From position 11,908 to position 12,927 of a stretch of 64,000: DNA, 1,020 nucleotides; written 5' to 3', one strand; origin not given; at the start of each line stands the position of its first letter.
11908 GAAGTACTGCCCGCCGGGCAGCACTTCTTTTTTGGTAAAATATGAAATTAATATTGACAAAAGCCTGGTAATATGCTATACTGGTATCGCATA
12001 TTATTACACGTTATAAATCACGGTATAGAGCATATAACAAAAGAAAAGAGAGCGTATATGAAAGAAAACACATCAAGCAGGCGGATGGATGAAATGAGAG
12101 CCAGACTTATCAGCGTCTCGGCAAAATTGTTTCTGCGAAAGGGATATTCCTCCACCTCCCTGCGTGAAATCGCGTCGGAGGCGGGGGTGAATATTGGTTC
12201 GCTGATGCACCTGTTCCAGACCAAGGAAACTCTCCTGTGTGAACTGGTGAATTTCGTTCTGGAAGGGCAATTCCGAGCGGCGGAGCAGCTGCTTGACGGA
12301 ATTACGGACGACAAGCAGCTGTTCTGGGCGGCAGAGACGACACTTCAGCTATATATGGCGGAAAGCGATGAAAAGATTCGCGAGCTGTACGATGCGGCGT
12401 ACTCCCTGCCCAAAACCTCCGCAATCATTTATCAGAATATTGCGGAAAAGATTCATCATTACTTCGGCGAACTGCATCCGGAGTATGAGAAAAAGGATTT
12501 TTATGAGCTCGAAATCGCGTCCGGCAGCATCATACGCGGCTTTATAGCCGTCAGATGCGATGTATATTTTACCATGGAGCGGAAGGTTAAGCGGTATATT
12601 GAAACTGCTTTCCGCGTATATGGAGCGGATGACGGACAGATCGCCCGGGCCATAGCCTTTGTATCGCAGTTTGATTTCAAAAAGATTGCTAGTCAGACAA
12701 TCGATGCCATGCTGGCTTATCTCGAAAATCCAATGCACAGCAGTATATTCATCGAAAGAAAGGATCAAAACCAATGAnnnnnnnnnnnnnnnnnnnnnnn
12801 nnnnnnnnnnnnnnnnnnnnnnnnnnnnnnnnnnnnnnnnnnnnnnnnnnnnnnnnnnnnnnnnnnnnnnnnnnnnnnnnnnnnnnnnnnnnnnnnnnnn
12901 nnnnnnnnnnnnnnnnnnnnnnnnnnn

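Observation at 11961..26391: Compositionally distinct island: TetR regulator translationally coupled to two giant surface proteins (4513 aa in total)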

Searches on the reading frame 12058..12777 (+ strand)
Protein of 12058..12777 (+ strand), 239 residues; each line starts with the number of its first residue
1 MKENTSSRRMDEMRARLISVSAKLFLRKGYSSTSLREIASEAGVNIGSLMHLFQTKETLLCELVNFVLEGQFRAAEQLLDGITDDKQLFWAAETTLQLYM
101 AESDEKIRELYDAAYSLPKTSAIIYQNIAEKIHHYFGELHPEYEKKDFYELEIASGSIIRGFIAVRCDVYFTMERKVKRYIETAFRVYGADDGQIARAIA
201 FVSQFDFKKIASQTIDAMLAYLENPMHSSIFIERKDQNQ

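Call 8: search_protein_families(library=pfam, proteins=[window:12058-12777:+], max_evalue=0.01)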
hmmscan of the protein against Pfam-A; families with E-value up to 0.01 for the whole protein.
window:12058-12777:+ (239 aa): 1 family
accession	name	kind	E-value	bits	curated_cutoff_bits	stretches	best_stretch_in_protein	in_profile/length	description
PF00440.29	TetR_N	-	2.6e-12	46.7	24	1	17-61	1-45/47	Bacterial regulatory proteins, tetR family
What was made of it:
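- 12058..12777 (+): tetR: a 239-aa TetR-family regulator. Its last 13 residues are a window-specific extension created by the overlap with G1. PF00440 46.7 bits (call 8).
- On TetR family of transcriptional regulators: PF00440, 46.7 bits against a cut-off of 24, residues 17-61 (call 8).
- Checked: Domains (call 8): TetR_N scores 46.7 bits against a cut-off of 24.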

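Call 9: search_protein_families(library=ncbifam, proteins=[window:12058-12777:+], max_evalue=0.01)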
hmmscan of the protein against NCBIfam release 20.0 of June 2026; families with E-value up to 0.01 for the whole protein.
window:12058-12777:+ (239 aa): 22 families
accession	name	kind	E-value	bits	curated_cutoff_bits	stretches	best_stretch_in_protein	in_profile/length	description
NF037937.1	septum_RefZ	equivalog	4.1e-11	43.1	180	1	15-81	2-68/195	forespore capture DNA-binding protein RefZ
NF051852.1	efflux_TF_MtrR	exception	5.6e-10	39.3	280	1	14-92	12-87/205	multidrug efflux system transcriptional repressor MtrR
NF053516.1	TranRepPrsAVib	equivalog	1.6e-08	34.6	300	1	12-87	6-81/208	TetR family transcriptional repressor PsrA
NF053731.1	TransRegFasRMycb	equivalog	3.4e-08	33.5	330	1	10-113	9-112/199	HTH-type transcriptional activator FasR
NF007949.0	PRK10668.1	equivalog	4.4e-08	32.9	271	1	8-66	7-65/216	multidrug efflux transporter transcriptional repressor AcrR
NF041196.1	ScbR_bind_reg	equivalog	6e-08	33.1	150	1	12-77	6-67/191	ScbR family autoregulator-binding transcription factor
NF058643.1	TranRegCurRPseudo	equivalog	1.9e-06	27.7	300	1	9-63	4-58/193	TetR family transcriptional repressor CurR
TIGR03384.1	betaine_BetI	equivalog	2.8e-06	27.2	201.3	1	13-73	9-69/189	choline-binding transcriptional repressor BetI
NF051457.1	acryl_TF_AcuR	equivalog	6.1e-06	25.6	247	1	6-65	11-70/204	acrylate utilization transcriptional regulator AcuR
NF011572.0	PRK14996.1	equivalog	1e-05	25.5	144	1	11-87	7-82/192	TetR family transcriptional regulator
NF050111.1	TransRegSACE7040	equivalog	2e-05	24.6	250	1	14-79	3-68/186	SACE_7040 family transcriptional regulator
NF001978.0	PRK00767.1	equivalog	2.4e-05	24.2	118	1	14-75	11-72/197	transcriptional regulator BetI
TIGR03968.1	mycofact_TetR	equivalog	4e-05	23.3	224.9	1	7-88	4-81/190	mycofactocin system transcriptional regulator MftR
TIGR03613.1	RutR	equivalog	0.00068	19.5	368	1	7-69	3-65/202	pyrimidine utilization regulatory protein R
NF000040.3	Tn10_TetC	equivalog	0.00096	19.4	425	1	16-62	17-63/197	tetracyline resistance-associated transcriptional repressor TetC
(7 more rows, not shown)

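Call 16: find_encoding_contigs(protein=window:12058-12774:+, flank=10000, max_places=10)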
Protein window:12058-12774:+ (239 aa): 1 contig read that carries it; 1 place shown.
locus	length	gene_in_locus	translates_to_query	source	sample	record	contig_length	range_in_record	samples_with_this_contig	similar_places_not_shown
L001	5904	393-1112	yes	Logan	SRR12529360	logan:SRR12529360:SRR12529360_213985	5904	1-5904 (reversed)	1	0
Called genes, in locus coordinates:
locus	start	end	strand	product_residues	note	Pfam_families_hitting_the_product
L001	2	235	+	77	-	?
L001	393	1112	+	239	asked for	PF00440:TetR_N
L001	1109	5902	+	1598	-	?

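Call 79: find_related_loci(query=A5, collection=metagenome_contigs, flank=8000)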
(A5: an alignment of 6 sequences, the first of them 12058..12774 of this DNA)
Query A5 (239 aa) in metagenome_contigs; peptide patterns used: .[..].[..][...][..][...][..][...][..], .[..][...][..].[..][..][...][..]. (x = any residue, [..] = any of these).
109 stretches matched a pattern; 20 encode a relative of the query (tblastn E <= 1e-3); 20 distinct loci.
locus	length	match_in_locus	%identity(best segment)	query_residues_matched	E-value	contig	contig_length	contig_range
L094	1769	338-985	57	9-224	6e-84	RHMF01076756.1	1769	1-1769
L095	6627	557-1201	53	13-227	2e-79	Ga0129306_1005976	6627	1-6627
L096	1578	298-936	54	12-224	5e-82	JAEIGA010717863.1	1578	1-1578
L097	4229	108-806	51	2-224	1e-77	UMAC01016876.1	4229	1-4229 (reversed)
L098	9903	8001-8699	51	2-224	1e-77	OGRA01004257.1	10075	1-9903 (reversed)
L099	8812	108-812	50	2-226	3e-77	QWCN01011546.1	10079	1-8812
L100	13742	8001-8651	53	8-224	1e-73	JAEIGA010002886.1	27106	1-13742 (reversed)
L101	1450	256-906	52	10-226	4e-78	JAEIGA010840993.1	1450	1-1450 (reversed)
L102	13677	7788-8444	51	6-224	1e-69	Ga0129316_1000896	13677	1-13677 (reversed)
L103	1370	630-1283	51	12-229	1e-73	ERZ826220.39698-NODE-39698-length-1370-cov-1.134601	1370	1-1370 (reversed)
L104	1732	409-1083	48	3-227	6e-71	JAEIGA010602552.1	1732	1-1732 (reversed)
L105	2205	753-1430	46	1-228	2e-69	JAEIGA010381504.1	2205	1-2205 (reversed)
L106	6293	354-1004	50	8-224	9e-68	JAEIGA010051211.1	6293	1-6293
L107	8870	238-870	47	13-223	2e-67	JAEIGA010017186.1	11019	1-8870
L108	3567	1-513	56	67-232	1e-56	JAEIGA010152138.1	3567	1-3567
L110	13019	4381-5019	42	11-223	4e-57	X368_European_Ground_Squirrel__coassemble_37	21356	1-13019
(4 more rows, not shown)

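Call 82: search_protein_families(library=pfam, proteins=[L097:910-2961:+, L100:8679-11048:+, L102:8615-11188:+, L106:1032-3512:+, L108:513-2810:+, L110:5071-7566:+, L095:1304-6625:+], max_evalue=0.001)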
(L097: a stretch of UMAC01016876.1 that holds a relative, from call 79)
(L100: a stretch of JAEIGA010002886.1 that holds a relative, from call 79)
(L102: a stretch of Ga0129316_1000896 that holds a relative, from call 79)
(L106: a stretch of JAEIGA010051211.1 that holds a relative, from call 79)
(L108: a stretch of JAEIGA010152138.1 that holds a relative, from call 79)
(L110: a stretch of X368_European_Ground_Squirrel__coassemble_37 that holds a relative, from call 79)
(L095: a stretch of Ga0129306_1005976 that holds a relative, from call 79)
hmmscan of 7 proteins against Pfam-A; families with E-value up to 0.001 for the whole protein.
L097:910-2961:+ (684 aa): 10 families
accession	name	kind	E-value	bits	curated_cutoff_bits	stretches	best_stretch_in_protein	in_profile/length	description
PF07581.17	Glug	-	8.8e-08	32.5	20.5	0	537-562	1-27/28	The GLUG motif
PF04513.17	Baculo_PEP_C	-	9.9e-08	32.6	38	0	32-131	32-130/140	Baculovirus polyhedron envelope protein, PEP, C terminus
PF10473.14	CENP-F_leu_zip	-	5.7e-06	26.9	34.5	0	63-126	21-84/140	Leucine-rich repeats of kinetochore protein Cenp-F/LEK1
PF23991.1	DUF7310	-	1.3e-05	26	40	0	58-118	6-61/83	Coiled-coil region of unknown function (DUF7310)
PF07889.17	DUF1664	-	1.8e-05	25.2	34.6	0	234-302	53-120/124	Protein of unknown function (DUF1664)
PF08702.15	Fib_alpha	-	8.1e-05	23.3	29.9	0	197-303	22-129/143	Fibrinogen alpha/beta chain family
PF17082.10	Spc29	-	0.00013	22.3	31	0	232-303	95-166/245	Spindle Pole Component 29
PF05531.17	NPV_P10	-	0.00018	22.4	29.8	0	90-153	7-66/75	Nucleopolyhedrovirus P10 protein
PF16888.10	YwqH-like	-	0.00045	20.9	33.7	0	242-296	68-122/123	YwqH-like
PF10046.14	BLOC1_2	-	0.00087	20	33.4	0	38-74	58-94/96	Biogenesis of lysosome-related organelles complex-1 subunit 2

L100:8679-11048:+ (790 aa): 0 families

L102:8615-11188:+ (858 aa): 1 family
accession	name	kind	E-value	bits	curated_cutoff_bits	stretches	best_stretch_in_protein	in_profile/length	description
PF05547.17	Peptidase_M6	-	0.00013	21.8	22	1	486-653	67-265/294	Immune inhibitor A peptidase M6, catalytic domain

L106:1032-3512:+ (827 aa): 0 families

L108:513-2810:+ (766 aa): 0 families

L110:5071-7566:+ (832 aa): 7 families
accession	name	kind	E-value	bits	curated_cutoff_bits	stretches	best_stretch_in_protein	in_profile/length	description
PF13306.12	LRR_5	-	1.1e-69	232.6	27.7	2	75-203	1-127/127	BspA type Leucine rich repeat region (6 copies)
PF13855.12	LRR_8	-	3.2e-11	43.3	27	0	165-205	13-54/61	Leucine rich repeat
PF00041.27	fn3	-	7.5e-10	39.3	25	2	650-718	10-72/84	Fibronectin type III domain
PF16383.10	DUF4992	-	2.5e-06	27.8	29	0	723-782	37-96/183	Domain of unknown function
PF05725.18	FNIP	-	0.00011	22.6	21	0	110-145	5-39/44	FNIP Repeat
PF16656.11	Pur_ac_phosph_N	-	0.00017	22.6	30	1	738-830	1-93/93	Purple acid Phosphatase, N-terminal domain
PF01035.26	DNA_binding_1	-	0.00079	19.7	27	0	680-707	4-31/81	6-O-methylguanine DNA methyltransferase, DNA binding domain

L095:1304-6625:+ (1774 aa): 3 families
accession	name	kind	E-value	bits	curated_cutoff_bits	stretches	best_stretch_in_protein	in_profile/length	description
PF09479.16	Flg_new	-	3.1e-12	46.9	27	1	41-117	1-65/65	Listeria-Bacteroides repeat domain (List_Bact_rpt)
PF18676.6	MBG_2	-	1.3e-07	32.6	25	1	1162-1236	1-72/72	MBG domain (YGX type)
PF22352.2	K319L-like_PKD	-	0.00017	22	27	1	145-218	21-84/84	K319L-like, PKD domain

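Call 94: search_protein_families(library=padloc, proteins=[window:12058-12774:+], max_evalue=0.001)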
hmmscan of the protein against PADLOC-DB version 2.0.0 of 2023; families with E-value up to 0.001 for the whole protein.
window:12058-12774:+ (239 aa): 0 families
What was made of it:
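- No match to PADLOC defence models (call 94).
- Tried and rejected: No PADLOC hit (call 94).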

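Call 97: search_solved_structures(query=A5, max_evalue=0.001)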
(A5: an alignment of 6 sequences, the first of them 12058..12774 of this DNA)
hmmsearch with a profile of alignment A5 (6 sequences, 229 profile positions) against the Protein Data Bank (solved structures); distinct sequences matched with E-value up to 0.001: 165 (the best 60 are shown).
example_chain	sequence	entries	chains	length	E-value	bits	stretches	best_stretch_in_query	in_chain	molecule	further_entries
6mj1_A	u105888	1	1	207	4.5e-12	49.1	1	13-82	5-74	Probable HTH-type transcriptional regulator YttP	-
9b7y_A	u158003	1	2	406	6.1e-12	48.7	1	9-84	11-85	Transcriptional repressor Mce3R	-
4mxm_A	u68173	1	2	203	2.1e-11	46.9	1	3-79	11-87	Transcriptional regulator I2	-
4mo7_A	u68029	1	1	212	2.3e-11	46.8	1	3-79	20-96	Transcriptional regulator I2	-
5e57_A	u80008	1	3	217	2.1e-10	43.6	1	11-69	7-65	Transcription regulator AmtR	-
4w1u_A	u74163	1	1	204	3.2e-10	43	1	6-81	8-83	HTH-type transcriptional repressor KstR2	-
3vpr_A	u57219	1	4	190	3.5e-10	42.9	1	12-79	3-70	Transcriptional regulator, TetR family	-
4w97_A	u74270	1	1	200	4e-10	42.7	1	9-81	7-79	HTH-type transcriptional repressor KstR2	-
3dcf_A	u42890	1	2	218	5.4e-10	42.3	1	8-76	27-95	transcriptional regulator of the TetR/AcrR family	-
3mvp_A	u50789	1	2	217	6.7e-10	42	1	8-125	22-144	TetR/AcrR transcriptional regulator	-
2ibd_A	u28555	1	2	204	7.7e-10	41.8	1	12-81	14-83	Possible transcriptional regulator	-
3ppb_A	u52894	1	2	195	1.3e-09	41.1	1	11-82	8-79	putative tetR family transcription regulator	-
3c07_A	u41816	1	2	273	1.7e-09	40.7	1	7-84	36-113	Putative tetR-family transcriptional regulator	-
3ccy_A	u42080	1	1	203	3.7e-09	39.6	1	5-107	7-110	Putative TetR-family transcriptional regulator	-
5k7f_A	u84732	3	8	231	7.1e-09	38.6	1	12-84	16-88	Transcriptional regulator, TetR family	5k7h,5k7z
2zcm_A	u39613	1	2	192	3e-08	36.6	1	9-135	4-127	Biofilm operon icaABCD HTH-type negative transcriptional regulator icaR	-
3geu_A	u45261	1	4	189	5.1e-08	35.9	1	11-79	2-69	Intercellular adhesion protein R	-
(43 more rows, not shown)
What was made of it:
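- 12058..12777 (+): Solved structures match mainly the HTH; QacR and IcaR align further, to about residues 165 and 135 (call 97).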
